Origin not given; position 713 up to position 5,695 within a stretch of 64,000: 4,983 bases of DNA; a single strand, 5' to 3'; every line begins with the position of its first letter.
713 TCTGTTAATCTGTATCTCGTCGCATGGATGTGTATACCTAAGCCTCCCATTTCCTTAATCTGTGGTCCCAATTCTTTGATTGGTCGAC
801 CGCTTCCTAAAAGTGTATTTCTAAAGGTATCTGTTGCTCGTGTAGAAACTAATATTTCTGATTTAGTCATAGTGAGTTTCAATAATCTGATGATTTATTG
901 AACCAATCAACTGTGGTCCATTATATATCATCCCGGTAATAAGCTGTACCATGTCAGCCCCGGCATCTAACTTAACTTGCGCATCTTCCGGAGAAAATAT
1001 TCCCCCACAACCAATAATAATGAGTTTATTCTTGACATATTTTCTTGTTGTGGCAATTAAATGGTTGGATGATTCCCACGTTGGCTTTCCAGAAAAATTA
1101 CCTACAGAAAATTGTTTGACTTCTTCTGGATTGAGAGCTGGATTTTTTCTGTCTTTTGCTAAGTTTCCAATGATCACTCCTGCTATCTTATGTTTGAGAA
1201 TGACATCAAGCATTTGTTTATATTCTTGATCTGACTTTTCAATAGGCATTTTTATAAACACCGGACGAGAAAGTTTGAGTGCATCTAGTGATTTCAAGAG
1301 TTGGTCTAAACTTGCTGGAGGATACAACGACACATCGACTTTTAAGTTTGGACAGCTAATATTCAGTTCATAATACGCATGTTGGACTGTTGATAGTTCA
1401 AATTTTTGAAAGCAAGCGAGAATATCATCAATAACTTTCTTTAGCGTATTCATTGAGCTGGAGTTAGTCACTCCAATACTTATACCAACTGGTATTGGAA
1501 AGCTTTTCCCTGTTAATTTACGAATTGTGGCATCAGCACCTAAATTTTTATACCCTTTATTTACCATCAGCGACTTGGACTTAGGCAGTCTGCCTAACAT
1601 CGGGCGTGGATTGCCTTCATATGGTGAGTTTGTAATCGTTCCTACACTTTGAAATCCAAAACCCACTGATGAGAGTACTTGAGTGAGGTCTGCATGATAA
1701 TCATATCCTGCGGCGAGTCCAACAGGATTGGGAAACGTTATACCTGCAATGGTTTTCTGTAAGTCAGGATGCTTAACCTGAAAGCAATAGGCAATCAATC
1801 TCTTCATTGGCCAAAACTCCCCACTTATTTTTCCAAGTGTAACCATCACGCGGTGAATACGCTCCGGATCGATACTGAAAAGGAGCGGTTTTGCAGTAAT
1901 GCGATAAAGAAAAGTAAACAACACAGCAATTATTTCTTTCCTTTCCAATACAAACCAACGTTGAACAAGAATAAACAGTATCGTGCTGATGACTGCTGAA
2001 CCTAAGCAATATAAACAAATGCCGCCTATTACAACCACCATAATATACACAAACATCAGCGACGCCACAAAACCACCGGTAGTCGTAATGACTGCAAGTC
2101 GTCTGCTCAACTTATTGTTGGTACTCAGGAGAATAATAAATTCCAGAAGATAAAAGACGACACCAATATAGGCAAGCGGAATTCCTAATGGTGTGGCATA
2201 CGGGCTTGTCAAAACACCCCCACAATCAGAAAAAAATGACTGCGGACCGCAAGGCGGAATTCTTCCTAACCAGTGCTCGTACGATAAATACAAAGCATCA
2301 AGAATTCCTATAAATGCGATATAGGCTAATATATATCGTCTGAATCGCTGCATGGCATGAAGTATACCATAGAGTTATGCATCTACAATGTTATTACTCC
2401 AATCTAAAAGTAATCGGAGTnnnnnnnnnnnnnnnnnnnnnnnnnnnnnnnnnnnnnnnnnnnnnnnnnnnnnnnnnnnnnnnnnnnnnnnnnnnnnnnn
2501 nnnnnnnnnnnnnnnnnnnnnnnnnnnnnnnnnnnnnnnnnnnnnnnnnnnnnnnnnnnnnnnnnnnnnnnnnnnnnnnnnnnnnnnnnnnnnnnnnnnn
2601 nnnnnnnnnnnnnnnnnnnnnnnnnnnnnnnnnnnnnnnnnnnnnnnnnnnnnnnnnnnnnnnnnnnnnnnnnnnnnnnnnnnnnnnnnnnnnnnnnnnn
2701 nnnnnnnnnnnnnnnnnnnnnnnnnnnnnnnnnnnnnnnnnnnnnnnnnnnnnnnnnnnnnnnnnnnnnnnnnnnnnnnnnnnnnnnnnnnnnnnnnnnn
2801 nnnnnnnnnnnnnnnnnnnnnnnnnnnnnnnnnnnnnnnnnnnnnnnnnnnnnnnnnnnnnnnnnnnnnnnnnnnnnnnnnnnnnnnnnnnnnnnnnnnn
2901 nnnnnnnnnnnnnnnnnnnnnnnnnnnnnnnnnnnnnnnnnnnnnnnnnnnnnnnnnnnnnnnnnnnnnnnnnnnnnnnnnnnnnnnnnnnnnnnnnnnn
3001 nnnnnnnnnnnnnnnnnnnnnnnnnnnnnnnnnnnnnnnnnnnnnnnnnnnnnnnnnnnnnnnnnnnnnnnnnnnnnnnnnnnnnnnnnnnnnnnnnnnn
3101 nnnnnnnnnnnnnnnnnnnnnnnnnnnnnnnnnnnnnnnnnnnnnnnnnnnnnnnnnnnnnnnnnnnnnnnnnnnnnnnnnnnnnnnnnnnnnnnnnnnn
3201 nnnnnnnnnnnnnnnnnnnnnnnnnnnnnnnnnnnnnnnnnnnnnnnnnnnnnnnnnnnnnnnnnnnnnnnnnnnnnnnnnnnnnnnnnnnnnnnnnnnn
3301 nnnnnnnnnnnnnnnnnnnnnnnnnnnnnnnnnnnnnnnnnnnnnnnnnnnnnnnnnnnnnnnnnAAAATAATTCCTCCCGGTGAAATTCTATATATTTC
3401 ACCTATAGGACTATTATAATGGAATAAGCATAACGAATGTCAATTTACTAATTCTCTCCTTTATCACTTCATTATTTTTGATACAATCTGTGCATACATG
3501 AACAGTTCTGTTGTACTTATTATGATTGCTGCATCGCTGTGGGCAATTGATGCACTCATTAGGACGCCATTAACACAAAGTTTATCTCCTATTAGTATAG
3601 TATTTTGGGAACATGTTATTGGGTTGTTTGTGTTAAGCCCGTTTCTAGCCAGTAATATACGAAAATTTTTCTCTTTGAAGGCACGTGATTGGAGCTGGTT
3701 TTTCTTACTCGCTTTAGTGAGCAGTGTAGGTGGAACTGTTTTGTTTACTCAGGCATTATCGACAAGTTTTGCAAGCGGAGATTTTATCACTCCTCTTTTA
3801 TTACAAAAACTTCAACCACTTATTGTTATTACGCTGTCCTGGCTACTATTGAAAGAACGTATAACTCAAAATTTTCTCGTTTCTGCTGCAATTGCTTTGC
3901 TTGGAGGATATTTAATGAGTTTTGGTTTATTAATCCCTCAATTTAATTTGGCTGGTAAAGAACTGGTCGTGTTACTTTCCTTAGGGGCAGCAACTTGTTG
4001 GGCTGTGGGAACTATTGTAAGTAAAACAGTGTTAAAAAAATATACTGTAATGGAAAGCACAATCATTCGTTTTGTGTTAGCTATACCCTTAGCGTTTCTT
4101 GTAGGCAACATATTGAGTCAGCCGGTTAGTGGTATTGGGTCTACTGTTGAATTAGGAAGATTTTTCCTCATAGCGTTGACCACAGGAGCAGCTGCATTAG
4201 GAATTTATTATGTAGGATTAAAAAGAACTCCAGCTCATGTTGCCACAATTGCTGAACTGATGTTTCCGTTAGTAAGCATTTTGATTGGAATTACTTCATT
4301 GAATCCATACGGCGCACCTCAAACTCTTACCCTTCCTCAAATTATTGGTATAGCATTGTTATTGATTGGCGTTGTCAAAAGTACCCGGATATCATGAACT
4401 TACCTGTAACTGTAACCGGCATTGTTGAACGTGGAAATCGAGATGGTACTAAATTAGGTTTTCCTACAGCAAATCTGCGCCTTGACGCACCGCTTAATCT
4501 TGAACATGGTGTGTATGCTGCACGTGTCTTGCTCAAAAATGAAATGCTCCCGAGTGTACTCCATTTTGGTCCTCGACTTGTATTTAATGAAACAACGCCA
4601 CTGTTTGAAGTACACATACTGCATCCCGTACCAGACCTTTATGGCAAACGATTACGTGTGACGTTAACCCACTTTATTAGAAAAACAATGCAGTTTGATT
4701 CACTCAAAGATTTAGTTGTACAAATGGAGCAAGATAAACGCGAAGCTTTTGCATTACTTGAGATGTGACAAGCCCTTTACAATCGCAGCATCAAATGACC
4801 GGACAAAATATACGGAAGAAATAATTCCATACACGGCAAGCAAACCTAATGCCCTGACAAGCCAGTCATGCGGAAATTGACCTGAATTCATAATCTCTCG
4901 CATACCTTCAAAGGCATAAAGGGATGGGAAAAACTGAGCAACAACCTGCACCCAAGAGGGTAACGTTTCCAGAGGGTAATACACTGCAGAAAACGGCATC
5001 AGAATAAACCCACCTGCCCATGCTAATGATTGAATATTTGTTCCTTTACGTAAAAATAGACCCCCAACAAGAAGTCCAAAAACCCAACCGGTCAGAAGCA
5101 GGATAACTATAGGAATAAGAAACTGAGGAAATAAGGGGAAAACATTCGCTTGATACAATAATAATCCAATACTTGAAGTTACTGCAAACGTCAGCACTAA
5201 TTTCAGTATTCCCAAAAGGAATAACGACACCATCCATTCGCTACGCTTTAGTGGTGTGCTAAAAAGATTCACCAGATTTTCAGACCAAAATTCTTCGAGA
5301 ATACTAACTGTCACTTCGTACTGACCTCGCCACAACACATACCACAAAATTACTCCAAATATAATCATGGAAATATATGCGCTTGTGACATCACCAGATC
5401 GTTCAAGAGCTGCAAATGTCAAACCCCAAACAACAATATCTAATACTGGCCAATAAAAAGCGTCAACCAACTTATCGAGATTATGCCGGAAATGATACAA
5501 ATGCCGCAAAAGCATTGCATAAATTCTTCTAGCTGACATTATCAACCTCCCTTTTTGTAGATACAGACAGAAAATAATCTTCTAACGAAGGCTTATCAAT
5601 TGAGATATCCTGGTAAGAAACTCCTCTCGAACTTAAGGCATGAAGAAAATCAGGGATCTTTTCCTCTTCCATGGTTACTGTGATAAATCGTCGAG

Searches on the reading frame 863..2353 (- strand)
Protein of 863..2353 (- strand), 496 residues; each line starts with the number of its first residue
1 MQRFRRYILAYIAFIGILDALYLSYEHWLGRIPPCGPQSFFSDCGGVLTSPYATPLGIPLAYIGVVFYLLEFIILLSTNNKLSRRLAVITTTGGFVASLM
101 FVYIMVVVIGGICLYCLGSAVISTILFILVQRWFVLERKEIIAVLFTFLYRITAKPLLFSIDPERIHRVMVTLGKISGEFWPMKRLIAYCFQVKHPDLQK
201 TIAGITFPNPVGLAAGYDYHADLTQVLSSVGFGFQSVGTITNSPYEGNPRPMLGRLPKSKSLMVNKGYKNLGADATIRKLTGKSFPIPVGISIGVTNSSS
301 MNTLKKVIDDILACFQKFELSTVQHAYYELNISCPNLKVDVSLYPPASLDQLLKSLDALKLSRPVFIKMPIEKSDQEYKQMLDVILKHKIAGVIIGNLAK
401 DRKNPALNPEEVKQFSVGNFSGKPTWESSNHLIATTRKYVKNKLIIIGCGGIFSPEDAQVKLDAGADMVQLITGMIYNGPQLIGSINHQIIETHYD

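Call 13: search_protein_families(library=ncbifam, proteins=[window:863-2353:-], max_evalue=0.001)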
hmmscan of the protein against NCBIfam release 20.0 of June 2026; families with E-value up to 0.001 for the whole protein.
window:863-2353:- (496 aa): 18 families
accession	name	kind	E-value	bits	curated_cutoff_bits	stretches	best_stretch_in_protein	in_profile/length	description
NF003652.0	PRK05286.2-5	equivalog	4e-83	279.5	267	1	150-493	3-343/353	quinone-dependent dihydroorotate dehydrogenase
NF003651.0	PRK05286.2-4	equivalog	6e-82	275.2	448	1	145-491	3-357/377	quinone-dependent dihydroorotate dehydrogenase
NF003645.0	PRK05286.1-2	equivalog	1.8e-63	214.6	366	1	153-492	8-337/359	quinone-dependent dihydroorotate dehydrogenase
NF003646.0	PRK05286.1-4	equivalog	2.1e-63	214.2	457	1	153-491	5-337/341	quinone-dependent dihydroorotate dehydrogenase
TIGR01036.1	pyrD_sub2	equivalog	2.7e-63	213.9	200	1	155-491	5-336/356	dihydroorotate dehydrogenase (quinone)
NF003648.0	PRK05286.2-1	equivalog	2.1e-60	204.5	433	1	150-492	4-338/360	quinone-dependent dihydroorotate dehydrogenase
NF003644.0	PRK05286.1-1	equivalog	1.8e-57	194.9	418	1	150-488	3-334/336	quinone-dependent dihydroorotate dehydrogenase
NF003650.0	PRK05286.2-3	equivalog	2.3e-57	194.7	477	1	145-491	11-370/393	quinone-dependent dihydroorotate dehydrogenase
NF003649.0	PRK05286.2-2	equivalog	6.5e-54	183.2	505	1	153-492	5-332/351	quinone-dependent dihydroorotate dehydrogenase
NF003647.0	PRK05286.1-5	equivalog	3e-51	174.3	619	1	154-491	5-335/354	quinone-dependent dihydroorotate dehydrogenase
NF005574.0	PRK07259.1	equivalog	4.1e-15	55.5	269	1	197-491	4-284/304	dihydroorotate dehydrogenase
NF041011.1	dihydoor_dh_Arch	equivalog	6e-14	51.8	330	1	201-490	2-269/289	dihydroorotate dehydrogenase PyrD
TIGR01037.2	pyrD_sub1_fam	subfamily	9.3e-14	51.2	270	1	199-492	2-282/300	dihydroorotate dehydrogenase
NF011480.0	PRK14889.1-4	equivalog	3e-13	50.4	120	1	11-130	11-126/132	VKOR family protein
NF002702.0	PRK02506.1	equivalog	2.2e-11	43.5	301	1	198-489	4-289/313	dihydroorotate oxidase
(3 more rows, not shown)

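Call 14: search_protein_families(library=pfam, proteins=[window:863-2353:-], max_evalue=0.001)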
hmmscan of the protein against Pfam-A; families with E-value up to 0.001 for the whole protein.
window:863-2353:- (496 aa): 2 families
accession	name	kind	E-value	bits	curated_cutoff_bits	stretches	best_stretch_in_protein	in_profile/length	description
PF01180.27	DHO_dh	-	8.4e-49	166.8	27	1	198-492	2-289/291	Dihydroorotate dehydrogenase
PF07884.19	VKOR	-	4.3e-24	85.6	27.5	1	8-130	2-133/134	Vitamin K epoxide reductase family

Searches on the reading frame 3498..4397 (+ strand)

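Call 14: search_protein_families(library=pfam, proteins=[window:3498-4397:+], max_evalue=0.001)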
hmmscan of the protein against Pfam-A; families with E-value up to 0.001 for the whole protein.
window:3498-4397:+ (299 aa): 1 family
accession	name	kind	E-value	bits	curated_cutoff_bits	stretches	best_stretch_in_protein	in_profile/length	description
PF00892.27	EamA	-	1.3e-30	106.9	28.2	2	4-141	3-134/135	EamA-like transporter family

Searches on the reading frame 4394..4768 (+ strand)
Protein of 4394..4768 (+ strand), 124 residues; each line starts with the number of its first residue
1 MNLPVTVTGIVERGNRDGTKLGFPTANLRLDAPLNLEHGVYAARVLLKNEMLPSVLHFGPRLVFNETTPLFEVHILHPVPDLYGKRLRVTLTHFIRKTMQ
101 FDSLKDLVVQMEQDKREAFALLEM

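Call 42: search_protein_families(library=pfam, proteins=[window:4394-4768:+], max_evalue=0.001)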
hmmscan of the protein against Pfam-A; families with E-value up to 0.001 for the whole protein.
window:4394-4768:+ (124 aa): 1 family
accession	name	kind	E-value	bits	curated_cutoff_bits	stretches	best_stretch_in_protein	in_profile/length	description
PF01687.23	Flavokinase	-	6.6e-31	107.5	19.6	1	3-120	3-122/124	Riboflavin kinase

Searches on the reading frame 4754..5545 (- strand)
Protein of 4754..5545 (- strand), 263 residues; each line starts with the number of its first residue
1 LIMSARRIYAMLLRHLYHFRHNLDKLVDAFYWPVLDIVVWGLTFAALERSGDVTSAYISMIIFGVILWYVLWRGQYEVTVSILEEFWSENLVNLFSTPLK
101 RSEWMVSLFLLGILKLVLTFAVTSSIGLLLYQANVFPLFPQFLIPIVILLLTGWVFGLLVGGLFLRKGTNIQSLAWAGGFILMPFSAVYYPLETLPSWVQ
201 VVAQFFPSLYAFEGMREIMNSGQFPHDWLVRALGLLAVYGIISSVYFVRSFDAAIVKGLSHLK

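Call 42: search_protein_families(library=pfam, proteins=[window:4754-5545:-], max_evalue=0.001)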
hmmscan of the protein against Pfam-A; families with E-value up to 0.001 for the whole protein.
window:4754-5545:- (263 aa): 2 families
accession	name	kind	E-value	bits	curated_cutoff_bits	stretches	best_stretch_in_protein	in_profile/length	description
PF12698.13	ABC2_membrane_3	-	3.2e-12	46.6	31.6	1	53-243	160-341/347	ABC-2 family transporter protein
PF01061.29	ABC2_membrane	-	1.3e-08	35.1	26.9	1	30-219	21-210/211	ABC-2 type transporter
